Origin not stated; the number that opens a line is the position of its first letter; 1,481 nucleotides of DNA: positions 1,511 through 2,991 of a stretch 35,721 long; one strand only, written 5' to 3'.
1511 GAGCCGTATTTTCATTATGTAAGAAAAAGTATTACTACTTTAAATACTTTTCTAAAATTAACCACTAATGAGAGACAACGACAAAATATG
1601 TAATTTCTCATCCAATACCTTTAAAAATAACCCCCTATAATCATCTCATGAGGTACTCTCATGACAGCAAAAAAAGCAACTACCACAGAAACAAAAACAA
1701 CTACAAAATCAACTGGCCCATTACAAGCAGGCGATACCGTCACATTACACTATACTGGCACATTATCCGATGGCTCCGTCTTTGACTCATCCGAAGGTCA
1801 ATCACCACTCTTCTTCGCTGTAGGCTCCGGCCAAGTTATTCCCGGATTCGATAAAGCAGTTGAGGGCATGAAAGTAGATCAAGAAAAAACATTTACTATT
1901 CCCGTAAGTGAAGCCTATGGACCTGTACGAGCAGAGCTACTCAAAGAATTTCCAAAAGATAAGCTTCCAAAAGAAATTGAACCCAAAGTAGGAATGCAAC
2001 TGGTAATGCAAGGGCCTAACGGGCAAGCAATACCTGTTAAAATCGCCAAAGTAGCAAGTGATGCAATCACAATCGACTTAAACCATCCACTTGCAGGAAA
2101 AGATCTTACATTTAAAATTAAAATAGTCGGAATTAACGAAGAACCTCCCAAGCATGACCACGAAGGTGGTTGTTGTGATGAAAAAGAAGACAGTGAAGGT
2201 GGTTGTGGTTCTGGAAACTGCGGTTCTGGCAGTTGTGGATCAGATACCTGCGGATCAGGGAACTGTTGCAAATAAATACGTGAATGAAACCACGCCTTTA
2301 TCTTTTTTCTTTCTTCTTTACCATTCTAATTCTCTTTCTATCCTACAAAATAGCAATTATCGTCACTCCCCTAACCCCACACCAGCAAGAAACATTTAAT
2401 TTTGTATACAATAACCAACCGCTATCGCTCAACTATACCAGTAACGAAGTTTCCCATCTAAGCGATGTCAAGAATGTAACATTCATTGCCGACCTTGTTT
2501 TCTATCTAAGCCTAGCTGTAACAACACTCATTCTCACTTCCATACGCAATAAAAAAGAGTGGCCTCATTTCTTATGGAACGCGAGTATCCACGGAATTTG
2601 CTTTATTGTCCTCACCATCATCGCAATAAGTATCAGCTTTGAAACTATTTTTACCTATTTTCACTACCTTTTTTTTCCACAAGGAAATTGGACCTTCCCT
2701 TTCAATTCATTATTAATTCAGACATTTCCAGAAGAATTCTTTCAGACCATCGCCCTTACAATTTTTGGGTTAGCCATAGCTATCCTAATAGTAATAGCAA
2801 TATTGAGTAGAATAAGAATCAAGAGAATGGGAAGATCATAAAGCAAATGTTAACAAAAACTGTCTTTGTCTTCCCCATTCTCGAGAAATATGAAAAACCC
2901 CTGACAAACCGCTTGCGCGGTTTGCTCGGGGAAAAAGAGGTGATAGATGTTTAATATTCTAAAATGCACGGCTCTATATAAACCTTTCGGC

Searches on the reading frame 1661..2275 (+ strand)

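Call 26: search_protein_families(library=pfam, proteins=[window:1661-2275:+], max_evalue=0.01)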
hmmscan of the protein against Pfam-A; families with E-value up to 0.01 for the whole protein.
window:1661-2275:+ (204 aa): 2 families
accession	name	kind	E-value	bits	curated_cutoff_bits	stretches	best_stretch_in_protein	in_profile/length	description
PF00254.34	FKBP_C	-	2.8e-23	82.5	21.1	1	22-154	6-92/94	FKBP-type peptidyl-prolyl cis-trans isomerase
PF22199.2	FKBP26_IF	-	0.0007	19.9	27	1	104-144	11-46/46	FKBP26, IF domain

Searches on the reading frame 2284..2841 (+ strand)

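Call 26: search_protein_families(library=pfam, proteins=[window:2284-2841:+], max_evalue=0.01)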
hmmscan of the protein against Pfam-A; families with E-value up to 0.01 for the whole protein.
window:2284-2841:+ (185 aa): 1 family
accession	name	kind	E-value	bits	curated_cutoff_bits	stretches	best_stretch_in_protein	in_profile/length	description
PF07314.17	Lit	-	4.1e-18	66.5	24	1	49-153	70-176/176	Lipoprotein intramolecular transacylase Lit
